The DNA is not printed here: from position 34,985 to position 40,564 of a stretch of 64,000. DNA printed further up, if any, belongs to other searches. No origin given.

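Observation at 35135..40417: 1760-aa soluble histidine kinase built from eight tandem GAF modules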

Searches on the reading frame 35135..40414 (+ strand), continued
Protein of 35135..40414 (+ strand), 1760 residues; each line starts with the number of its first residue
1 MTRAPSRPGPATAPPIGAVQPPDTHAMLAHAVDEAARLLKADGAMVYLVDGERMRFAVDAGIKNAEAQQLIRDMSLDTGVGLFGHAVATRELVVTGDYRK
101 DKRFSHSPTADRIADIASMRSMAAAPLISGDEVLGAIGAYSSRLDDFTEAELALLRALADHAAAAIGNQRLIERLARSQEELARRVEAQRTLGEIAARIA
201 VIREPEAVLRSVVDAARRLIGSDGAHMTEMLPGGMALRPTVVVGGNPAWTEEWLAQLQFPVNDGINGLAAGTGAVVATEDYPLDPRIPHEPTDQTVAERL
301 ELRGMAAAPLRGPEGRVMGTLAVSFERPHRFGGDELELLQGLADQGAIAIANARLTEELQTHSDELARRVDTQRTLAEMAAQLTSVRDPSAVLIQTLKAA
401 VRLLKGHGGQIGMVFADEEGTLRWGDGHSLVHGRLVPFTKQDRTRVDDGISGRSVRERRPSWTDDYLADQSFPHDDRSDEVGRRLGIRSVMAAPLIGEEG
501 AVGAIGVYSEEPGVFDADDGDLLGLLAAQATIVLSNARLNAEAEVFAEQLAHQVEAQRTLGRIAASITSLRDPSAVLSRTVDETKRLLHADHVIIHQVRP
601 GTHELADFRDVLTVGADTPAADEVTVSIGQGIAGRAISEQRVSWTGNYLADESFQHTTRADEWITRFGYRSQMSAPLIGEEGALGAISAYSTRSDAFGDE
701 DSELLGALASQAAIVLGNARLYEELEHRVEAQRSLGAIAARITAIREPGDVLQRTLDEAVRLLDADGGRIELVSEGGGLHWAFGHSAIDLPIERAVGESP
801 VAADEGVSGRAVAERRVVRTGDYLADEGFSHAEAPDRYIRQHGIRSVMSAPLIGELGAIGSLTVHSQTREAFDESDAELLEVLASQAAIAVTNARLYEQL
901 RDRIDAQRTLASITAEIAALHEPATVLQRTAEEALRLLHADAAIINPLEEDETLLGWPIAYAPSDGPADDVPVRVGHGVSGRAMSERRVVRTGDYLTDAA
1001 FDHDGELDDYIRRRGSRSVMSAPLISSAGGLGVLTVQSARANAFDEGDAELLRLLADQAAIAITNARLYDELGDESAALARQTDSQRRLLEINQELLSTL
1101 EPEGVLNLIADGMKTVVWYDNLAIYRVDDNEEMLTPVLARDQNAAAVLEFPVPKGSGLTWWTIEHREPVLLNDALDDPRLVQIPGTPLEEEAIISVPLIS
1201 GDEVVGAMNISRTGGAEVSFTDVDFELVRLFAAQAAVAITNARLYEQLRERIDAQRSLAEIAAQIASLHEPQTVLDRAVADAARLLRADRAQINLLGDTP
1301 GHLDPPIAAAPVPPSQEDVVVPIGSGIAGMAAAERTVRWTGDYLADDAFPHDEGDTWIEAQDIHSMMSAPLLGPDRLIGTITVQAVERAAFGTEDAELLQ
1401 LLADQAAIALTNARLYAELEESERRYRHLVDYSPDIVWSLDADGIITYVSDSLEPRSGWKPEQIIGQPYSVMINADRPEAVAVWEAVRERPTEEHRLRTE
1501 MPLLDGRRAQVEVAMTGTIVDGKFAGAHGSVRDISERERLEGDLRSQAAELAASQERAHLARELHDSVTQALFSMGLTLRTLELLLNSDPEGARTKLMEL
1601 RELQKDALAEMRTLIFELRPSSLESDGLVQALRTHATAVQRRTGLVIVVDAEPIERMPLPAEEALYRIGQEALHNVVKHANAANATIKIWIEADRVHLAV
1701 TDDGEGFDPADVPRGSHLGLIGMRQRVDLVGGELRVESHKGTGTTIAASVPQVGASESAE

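Call 11: list_cluster_members(proteins=[window:35135-40414:+, window:40481-40867:+, window:32776-34035:+])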
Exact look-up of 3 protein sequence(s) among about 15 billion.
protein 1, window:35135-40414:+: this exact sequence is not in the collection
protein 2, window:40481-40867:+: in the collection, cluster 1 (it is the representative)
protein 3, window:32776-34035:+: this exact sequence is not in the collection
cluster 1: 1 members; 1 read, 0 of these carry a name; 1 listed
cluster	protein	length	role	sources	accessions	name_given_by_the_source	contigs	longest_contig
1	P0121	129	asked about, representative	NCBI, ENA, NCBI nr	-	-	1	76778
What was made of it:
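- Tried and rejected: Exact-sequence look-up of the kinase: not found, although the downstream receiver protein was (call 11).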

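Call 15: search_solved_structures(query=window:35135-40414:+, max_evalue=0.0001)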
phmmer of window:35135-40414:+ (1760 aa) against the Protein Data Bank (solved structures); distinct sequences matched with E-value up to 0.0001: 20.
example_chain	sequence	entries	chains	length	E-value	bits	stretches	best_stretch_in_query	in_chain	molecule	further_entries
3gig_A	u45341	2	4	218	3.5e-18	67.8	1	1536-1747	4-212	Sensor histidine kinase desK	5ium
7ssj_A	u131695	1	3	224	8.7e-18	66.5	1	1536-1747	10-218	Sensor histidine kinase DesK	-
3ehh_A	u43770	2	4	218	3.2e-17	64.6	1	1536-1747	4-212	Sensor kinase (YocF protein)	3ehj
3gie_A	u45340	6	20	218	4.5e-17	64.1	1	1536-1747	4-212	Sensor histidine kinase desK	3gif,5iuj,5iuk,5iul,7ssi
3ehf_A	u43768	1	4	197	5.5e-15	57.2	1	1555-1747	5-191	Sensor kinase (YocF protein)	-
4gt8_A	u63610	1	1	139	9.2e-10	39.9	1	1628-1751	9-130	Sensor protein vraS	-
3zxq_A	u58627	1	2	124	1.9e-07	32.3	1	1668-1751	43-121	HYPOXIA SENSOR HISTIDINE KINASE RESPONSE REGULATOR DOST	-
5w10_A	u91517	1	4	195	3.4e-07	31.4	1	1092-1247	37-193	cGMP-specific phosphodiesterase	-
4ynr_A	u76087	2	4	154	1.3e-06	29.5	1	1152-1248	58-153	Redox sensor histidine kinase response regulator DevS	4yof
2w3d_A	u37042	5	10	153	1.4e-06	29.4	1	1152-1248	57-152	TWO COMPONENT SENSOR HISTIDINE KINASE DEVS (GAF FAMILY PROTEIN)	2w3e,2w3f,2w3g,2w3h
2y79_A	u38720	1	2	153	1.4e-06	29.4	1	1152-1248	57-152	REDOX SENSOR HISTIDINE KINASE RESPONSE REGULATOR DEVS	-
2y8h_A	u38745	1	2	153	1.5e-06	29.3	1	1152-1248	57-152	TWO COMPONENT SENSOR HISTIDINE KINASE DEVS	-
3ehg_A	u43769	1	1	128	1.8e-06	29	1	1655-1747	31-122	Sensor kinase (YocF protein)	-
8sbm_A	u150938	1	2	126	2.3e-06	28.7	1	1666-1751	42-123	GAF domain-containing protein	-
2vzw_A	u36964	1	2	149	2.3e-06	28.7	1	1151-1249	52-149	PROBABLE HISTIDINE KINASE RESPONSE REGULATOR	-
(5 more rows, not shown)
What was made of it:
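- On HisKA_3-class histidine kinase (DesK/NarX/DevS type): DesK matches at E=3.5e-18 (call 15).
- Closest known: DesK of Bacillus subtilis. Same: It is the closest solved DHp plus CA domains (E=3.5e-18, call 15), and both have the HDxxxQ H-box.
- The kinase core matches DesK at E=3.5e-18 (call 15).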
